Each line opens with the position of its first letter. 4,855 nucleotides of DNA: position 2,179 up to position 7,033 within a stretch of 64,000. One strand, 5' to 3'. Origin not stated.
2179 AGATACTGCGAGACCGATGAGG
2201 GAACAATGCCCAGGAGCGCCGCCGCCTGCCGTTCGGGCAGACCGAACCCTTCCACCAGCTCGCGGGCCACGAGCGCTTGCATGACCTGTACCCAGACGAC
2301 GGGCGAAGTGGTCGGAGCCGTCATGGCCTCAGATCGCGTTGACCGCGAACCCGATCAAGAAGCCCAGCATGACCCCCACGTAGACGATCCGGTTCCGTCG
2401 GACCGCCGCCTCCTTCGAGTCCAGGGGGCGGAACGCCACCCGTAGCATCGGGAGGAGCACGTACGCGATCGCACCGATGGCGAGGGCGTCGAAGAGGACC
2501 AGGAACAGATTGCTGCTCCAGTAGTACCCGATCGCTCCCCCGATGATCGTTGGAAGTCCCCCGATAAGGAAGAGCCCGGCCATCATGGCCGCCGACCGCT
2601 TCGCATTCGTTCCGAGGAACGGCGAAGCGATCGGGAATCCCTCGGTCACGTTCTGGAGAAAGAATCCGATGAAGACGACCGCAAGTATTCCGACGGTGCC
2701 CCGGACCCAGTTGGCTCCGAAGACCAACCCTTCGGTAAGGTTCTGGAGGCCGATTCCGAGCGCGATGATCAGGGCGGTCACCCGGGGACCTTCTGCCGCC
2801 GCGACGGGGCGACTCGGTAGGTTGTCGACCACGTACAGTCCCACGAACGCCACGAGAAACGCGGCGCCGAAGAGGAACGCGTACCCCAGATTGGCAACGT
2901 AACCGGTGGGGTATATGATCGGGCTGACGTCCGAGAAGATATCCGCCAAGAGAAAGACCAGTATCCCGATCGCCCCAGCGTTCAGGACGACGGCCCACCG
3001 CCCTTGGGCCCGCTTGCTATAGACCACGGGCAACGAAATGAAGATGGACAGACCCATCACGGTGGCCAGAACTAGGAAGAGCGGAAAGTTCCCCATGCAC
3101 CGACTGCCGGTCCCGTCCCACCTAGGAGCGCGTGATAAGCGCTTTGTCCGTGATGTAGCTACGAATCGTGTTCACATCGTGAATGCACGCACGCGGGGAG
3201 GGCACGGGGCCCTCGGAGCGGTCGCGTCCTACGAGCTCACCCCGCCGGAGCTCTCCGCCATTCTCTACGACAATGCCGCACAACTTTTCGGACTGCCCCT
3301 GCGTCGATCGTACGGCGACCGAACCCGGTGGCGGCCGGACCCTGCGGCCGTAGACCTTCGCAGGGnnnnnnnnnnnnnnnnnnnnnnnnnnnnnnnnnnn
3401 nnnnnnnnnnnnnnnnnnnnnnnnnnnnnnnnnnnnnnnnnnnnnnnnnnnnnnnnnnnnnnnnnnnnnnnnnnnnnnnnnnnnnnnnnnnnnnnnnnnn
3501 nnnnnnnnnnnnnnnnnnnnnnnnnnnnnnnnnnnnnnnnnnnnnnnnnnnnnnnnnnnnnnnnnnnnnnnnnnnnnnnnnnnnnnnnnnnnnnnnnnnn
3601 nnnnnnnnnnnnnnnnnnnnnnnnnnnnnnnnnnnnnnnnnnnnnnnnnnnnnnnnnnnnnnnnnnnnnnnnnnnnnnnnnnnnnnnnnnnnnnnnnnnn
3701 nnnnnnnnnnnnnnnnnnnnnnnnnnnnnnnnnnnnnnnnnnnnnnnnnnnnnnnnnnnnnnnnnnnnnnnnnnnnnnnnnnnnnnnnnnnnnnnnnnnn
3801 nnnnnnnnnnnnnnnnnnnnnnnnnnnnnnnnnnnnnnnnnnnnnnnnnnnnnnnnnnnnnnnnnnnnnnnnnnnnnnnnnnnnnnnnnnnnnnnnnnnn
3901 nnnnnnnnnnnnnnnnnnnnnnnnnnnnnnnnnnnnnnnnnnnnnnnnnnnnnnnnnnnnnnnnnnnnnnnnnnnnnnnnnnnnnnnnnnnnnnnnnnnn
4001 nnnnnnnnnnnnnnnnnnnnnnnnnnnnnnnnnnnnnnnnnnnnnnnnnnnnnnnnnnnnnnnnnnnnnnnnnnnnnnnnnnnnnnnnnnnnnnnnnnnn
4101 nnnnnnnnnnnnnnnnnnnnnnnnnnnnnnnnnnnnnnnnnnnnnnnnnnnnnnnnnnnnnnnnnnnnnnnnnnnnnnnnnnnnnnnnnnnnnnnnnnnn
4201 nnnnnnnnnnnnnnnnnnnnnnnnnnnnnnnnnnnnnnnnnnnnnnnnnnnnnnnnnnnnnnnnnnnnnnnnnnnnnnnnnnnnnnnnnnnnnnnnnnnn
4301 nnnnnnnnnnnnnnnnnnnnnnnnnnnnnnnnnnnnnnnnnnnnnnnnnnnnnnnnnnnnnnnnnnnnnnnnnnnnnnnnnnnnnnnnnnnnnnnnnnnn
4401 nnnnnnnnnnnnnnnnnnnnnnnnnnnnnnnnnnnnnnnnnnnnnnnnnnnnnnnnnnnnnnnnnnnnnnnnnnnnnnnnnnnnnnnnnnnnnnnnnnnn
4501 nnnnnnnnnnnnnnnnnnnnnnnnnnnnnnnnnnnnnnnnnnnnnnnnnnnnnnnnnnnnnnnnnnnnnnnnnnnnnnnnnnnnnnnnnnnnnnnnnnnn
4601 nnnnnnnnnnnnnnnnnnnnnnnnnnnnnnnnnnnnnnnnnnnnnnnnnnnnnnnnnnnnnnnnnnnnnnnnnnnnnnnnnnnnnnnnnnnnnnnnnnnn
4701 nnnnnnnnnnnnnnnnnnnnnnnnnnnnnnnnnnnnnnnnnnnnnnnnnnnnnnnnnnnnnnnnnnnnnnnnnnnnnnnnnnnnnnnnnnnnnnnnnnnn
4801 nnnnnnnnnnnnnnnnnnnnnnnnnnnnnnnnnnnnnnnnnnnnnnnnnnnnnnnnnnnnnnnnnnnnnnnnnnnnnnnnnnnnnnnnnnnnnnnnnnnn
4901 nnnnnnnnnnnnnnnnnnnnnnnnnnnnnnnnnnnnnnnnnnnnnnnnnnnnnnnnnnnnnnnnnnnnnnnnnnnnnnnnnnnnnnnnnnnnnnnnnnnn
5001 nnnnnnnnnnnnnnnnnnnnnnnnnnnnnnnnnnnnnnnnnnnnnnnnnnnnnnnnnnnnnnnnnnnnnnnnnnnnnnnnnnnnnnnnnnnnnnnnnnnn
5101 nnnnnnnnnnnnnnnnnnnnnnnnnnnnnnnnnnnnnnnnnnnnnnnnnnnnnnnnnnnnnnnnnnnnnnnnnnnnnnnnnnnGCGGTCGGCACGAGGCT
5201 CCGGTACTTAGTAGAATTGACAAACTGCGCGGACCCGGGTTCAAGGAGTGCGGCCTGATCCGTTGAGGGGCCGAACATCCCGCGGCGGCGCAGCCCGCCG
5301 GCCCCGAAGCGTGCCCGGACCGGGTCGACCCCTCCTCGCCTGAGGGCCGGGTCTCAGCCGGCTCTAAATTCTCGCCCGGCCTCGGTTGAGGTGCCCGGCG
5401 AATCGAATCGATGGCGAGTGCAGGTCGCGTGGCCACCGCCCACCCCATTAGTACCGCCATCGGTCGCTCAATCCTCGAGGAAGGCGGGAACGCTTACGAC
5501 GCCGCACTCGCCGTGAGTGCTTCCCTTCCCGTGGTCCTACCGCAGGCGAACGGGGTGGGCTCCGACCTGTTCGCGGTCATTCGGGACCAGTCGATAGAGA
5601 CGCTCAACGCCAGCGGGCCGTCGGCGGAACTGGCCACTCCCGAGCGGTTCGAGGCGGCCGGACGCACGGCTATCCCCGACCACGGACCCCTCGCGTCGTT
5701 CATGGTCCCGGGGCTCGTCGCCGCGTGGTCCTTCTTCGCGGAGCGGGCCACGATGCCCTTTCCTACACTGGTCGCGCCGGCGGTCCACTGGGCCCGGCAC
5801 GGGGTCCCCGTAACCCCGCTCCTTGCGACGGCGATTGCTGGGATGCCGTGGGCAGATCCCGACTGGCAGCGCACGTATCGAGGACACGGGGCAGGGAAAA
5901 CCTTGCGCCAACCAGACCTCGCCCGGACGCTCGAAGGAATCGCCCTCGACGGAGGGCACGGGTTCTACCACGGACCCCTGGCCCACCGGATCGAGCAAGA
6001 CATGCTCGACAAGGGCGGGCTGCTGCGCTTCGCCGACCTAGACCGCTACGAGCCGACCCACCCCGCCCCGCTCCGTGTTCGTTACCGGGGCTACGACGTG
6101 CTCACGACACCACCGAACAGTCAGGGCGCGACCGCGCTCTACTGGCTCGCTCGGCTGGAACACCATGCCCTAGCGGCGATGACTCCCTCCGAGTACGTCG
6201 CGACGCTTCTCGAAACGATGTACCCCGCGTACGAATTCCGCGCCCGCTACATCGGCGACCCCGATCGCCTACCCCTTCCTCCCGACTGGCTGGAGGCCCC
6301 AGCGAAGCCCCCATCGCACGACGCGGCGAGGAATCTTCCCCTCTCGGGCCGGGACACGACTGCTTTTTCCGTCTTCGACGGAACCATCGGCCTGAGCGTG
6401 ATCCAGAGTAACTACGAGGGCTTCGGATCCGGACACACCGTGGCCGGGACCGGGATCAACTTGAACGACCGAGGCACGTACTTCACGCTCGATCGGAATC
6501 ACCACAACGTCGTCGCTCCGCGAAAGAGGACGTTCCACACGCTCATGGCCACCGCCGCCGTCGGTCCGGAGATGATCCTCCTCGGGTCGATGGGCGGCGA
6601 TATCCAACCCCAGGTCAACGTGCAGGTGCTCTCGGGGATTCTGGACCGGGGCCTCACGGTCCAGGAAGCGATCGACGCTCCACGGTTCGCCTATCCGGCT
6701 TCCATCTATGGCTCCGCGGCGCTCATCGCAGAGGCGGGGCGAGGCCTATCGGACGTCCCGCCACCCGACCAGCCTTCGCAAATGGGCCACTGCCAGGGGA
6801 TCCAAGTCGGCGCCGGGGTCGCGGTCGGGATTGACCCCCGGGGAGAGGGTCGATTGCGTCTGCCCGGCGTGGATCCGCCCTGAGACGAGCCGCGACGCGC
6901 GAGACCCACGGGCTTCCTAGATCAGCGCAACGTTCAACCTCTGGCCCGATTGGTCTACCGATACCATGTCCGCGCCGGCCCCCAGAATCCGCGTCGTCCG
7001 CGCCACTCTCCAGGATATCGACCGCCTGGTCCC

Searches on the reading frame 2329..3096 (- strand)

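Call 49: search_protein_families(library=pfam, proteins=[window:2329-3096:-], max_evalue=0.001)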
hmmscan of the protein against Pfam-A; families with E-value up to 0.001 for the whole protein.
window:2329-3096:- (255 aa): 1 family
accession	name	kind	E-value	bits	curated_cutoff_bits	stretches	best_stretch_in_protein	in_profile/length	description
PF02535.28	Zip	-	0.00011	22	35.1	1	104-248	174-318/323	ZIP Zinc transporter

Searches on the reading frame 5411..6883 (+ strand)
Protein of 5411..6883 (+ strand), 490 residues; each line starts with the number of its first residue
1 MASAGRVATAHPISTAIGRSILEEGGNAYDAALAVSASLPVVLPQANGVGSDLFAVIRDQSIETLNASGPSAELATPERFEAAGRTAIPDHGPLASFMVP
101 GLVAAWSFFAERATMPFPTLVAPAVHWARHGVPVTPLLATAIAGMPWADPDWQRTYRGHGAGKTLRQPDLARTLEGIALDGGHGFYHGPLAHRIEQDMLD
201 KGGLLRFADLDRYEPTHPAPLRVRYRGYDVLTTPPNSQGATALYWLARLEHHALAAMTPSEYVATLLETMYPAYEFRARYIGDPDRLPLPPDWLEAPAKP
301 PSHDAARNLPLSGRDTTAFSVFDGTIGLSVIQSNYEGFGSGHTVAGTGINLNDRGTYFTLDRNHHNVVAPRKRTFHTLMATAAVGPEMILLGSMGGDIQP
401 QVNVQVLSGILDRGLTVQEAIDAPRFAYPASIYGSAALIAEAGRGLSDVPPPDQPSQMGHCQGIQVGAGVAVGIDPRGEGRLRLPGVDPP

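Call 23: find_encoding_contigs(protein=window:5411-6883:+, flank=10000, max_places=10)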
Protein window:5411-6883:+ (490 aa): 2 contigs read that carry it; 2 places shown.
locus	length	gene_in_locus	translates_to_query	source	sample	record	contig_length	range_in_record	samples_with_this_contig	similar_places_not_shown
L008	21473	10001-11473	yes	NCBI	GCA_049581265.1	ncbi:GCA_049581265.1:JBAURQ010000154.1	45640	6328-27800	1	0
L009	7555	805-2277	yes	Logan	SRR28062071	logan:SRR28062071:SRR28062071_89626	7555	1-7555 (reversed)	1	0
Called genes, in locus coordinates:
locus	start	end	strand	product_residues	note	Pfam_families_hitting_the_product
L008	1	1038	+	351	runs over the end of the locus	-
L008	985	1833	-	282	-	PF00583:Acetyltransf_1, PF13673:Acetyltransf_10 (faint), PF13508:Acetyltransf_7 (weak)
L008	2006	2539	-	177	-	PF00210:Ferritin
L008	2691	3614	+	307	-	PF01063:Aminotran_4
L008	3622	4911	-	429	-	PF07690:MFS_1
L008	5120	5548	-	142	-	PF07366:SnoaL, PF12680:SnoaL_2, PF14534:DUF4440 (weak)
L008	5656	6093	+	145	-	PF00903:Glyoxalase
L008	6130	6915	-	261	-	-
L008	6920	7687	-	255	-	-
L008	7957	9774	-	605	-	PF24681:Kelch_KLHDC2_KLHL20_DRC7, PF24981:Beta-prop_ATRN-LZTR1, PF13415:Beta-prop_FBX42, PF24681:Kelch_KLHDC2_KLHL20_DRC7, PF24981:Beta-prop_ATRN-LZTR1 (weak), PF18911:PKD_4, PF00801:PKD, PF18911:PKD_4, +2 more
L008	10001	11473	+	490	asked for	PF01019:G_glu_transpept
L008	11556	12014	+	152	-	PF00583:Acetyltransf_1, PF13673:Acetyltransf_10, PF13508:Acetyltransf_7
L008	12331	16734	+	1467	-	PF09286:Pro-kuma_activ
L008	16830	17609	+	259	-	PF00702:Hydrolase, PF13419:HAD_2, PF13242:Hydrolase_like (weak)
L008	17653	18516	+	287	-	PF01555:N6_N4_Mtase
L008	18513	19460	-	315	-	-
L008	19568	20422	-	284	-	PF04909:Amidohydro_2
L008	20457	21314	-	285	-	PF04909:Amidohydro_2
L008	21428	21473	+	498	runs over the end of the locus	PF00202:Aminotran_3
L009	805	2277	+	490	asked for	PF01019:G_glu_transpept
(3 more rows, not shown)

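Call 36: search_protein_families(library=ncbifam, proteins=[L008:19568-20422:-], max_evalue=0.00001)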
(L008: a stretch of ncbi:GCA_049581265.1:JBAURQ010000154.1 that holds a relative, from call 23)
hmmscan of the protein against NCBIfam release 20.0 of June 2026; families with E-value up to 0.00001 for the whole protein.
L008:19568-20422:- (284 aa): 0 families
